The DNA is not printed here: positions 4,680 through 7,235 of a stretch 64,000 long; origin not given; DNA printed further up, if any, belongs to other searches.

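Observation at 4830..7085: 751-aa membrane protein with a periplasmic alkaline-phosphatase-like domain inserted into the conserved alaS-ruvX-mltG block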

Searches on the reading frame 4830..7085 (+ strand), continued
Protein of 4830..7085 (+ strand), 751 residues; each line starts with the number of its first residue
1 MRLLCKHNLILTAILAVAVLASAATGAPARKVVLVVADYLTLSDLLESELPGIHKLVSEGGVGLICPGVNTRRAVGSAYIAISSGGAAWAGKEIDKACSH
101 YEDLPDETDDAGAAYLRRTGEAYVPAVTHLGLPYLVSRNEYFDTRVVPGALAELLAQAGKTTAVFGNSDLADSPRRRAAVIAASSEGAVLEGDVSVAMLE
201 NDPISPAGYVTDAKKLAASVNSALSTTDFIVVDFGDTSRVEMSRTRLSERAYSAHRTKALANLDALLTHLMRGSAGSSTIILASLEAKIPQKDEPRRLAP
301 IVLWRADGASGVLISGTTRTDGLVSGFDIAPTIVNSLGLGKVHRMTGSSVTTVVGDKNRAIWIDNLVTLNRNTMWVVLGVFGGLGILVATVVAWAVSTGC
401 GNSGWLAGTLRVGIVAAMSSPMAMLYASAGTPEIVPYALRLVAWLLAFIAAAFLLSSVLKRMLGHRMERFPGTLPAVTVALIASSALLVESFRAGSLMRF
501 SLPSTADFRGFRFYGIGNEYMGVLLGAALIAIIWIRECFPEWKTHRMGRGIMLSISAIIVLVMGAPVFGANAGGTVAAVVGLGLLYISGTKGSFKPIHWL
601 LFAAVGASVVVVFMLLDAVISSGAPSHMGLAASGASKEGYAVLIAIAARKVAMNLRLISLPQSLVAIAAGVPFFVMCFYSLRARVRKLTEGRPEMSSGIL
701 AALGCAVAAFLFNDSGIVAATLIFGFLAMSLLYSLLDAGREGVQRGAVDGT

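Call 79: find_encoding_contigs(protein=P0203, flank=9000, max_places=1)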
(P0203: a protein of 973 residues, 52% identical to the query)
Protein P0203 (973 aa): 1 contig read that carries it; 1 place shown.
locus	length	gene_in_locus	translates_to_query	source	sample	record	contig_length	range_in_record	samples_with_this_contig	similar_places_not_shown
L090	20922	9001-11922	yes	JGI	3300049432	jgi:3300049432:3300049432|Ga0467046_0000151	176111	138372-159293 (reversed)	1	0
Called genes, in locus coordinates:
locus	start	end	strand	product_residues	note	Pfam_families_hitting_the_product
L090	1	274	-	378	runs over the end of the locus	PF06245:DUF1015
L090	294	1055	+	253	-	PF00702:Hydrolase, PF13344:Hydrolase_6, PF13242:Hydrolase_like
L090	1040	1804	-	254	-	PF01694:Rhomboid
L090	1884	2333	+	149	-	-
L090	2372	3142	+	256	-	PF01479:S4 (weak), PF01728:FtsJ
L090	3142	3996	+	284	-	PF01513:NAD_kinase, PF20143:NAD_kinase_C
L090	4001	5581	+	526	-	PF02463:SMC_N, PF13476:AAA_23 (weak), PF13304:AAA_21 (faint)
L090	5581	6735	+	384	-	PF04263:TPK_catalytic (weak), PF12555:SteA-like_C (weak)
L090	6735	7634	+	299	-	PF11382:MctB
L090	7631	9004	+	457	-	PF03023:MurJ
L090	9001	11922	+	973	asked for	PF00535:Glycos_transf_2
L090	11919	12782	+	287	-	-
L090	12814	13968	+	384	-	PF07690:MFS_1, PF06779:MFS_4, PF00083:Sugar_tr (weak), PF07690:MFS_1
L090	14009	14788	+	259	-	-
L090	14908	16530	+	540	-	PF06418:CTP_synth_N, PF00117:GATase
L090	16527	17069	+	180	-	PF00293:NUDIX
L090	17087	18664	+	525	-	PF07693:KAP_NTPase, PF13191:AAA_16 (faint)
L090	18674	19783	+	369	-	PF05222:AlaDh_PNT_N, PF01262:AlaDh_PNT_C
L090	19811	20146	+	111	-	PF01258:zf-dskA_traR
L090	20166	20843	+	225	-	PF02163:Peptidase_M50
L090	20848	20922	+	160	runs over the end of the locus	PF18019:Cas3_HD (weak), PF01966:HD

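Call 80: search_protein_families(library=pfam, proteins=[L089:11889-12737:+, L089:12746-13642:+, L090:11919-12782:+, L090:14009-14788:+, L007:2924-4129:+, L089:3093-3653:+], max_evalue=1)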
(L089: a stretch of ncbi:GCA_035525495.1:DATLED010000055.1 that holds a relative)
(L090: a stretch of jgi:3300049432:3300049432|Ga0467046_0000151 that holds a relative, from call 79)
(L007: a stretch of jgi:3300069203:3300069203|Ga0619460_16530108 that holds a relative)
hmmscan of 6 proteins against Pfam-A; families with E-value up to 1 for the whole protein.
L089:11889-12737:+ (282 aa): 1 family
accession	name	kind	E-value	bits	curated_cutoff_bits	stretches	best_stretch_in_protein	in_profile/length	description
PF00953.26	Glycos_transf_4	-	9e-05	23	27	1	78-233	3-158/160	Glycosyl transferase family 4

L089:12746-13642:+ (298 aa): 0 families

L090:11919-12782:+ (287 aa): 1 family
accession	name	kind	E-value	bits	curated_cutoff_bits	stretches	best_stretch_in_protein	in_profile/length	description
PF00953.26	Glycos_transf_4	-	0.066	13.6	27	1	79-234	4-157/160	Glycosyl transferase family 4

L090:14009-14788:+ (259 aa): 2 families
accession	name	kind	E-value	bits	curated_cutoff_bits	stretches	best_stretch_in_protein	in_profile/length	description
PF13574.12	Reprolysin_2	-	0.047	14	27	1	129-168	106-148/195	Metallo-peptidase family M12B Reprolysin-like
PF13688.12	Reprolysin_5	-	0.16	12.6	27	1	108-175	106-170/196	Metallo-peptidase family M12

L007:2924-4129:+ (401 aa): 0 families

L089:3093-3653:+ (186 aa): 1 family
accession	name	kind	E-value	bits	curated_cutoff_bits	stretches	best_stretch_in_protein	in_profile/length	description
PF05597.16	Phasin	-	0.0088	16.5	28.8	1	16-107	25-121/126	Poly(hydroxyalcanoate) granule associated protein (phasin)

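Call 87: find_homologous_proteins(query=L071:6977-9154:+, max_evalue=1e-30)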
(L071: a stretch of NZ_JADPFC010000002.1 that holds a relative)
Query L071:6977-9154:+ (725 aa): 1105 proteins with E <= 1e-30 among 8000 candidates; the best 120 are listed.
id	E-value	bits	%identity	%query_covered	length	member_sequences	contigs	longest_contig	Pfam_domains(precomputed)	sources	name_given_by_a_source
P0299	0.0e+0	1531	98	100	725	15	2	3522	-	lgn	-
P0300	0.0e+0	1243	77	97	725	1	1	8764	-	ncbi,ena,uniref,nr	ncbi:hypothetical protein [Romboutsia sp.]|uniref:hypothetical protein n=1 Tax=Romboutsia sp. TaxID=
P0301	0.0e+0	1238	76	100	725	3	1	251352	-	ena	-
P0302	0.0e+0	1228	76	100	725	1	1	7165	-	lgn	-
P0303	0.0e+0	1227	76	97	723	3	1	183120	-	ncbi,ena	-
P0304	0.0e+0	1226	75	100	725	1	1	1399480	-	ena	-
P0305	0.0e+0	1220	77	97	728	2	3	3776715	-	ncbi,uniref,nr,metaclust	ncbi:hypothetical protein [Romboutsia lituseburensis]|uniref:Uncharacterized protein n=2 Tax=root Ta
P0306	0.0e+0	1207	74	97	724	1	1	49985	-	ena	-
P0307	0.0e+0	1206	75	100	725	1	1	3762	-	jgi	jgi:hypothetical protein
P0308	0.0e+0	1206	75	99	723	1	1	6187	-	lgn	-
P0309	0.0e+0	1203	74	97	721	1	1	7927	-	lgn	-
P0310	0.0e+0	1198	74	97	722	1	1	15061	-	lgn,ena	-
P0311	0.0e+0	1196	76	97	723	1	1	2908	-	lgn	-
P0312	0.0e+0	1192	73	97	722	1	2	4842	-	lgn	-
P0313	0.0e+0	1191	74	97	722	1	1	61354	-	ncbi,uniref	ncbi:hypothetical protein [Romboutsia sp.]|uniref:hypothetical protein n=1 Tax=Romboutsia sp. TaxID=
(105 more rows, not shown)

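Call 88: search_protein_families(library=ncbifam, proteins=[L060:3293-4147:-, L089:11889-12737:+, L089:12746-13642:+, L089:6884-8044:+, L089:8063-9004:+], max_evalue=0.001)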
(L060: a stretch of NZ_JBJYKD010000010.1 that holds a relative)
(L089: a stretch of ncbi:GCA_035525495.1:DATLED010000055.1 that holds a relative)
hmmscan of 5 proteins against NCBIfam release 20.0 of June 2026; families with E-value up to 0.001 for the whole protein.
L060:3293-4147:- (284 aa): 0 families

L089:11889-12737:+ (282 aa): 0 families

L089:12746-13642:+ (298 aa): 0 families

L089:6884-8044:+ (386 aa): 2 families
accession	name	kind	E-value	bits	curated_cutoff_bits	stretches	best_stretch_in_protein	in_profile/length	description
NF040608.1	division_SteA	equivalog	9e-144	478.9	150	1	14-364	2-351/369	putative cytokinetic ring protein SteA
TIGR01378.1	thi_PPkinase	equivalog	3.9e-10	39.5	76.4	1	199-239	16-56/206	thiamine diphosphokinase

L089:8063-9004:+ (313 aa): 0 families

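Call 91: search_protein_families(library=pfam, proteins=[L081:9035-10171:-, L059:7591-8727:-], max_evalue=0.001)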
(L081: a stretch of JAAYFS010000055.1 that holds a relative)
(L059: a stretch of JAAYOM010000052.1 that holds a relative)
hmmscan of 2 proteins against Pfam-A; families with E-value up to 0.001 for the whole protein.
L081:9035-10171:- (378 aa): 1 family
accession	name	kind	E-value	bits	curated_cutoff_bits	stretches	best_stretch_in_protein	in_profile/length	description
PF01098.24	FTSW_RODA_SPOVE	-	3.8e-107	358.8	26.4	1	16-372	3-353/356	Cell cycle protein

L059:7591-8727:- (378 aa): 1 family
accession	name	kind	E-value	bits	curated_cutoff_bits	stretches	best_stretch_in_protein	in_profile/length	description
PF01098.24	FTSW_RODA_SPOVE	-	5.6e-102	341.8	26.4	1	16-370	4-351/356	Cell cycle protein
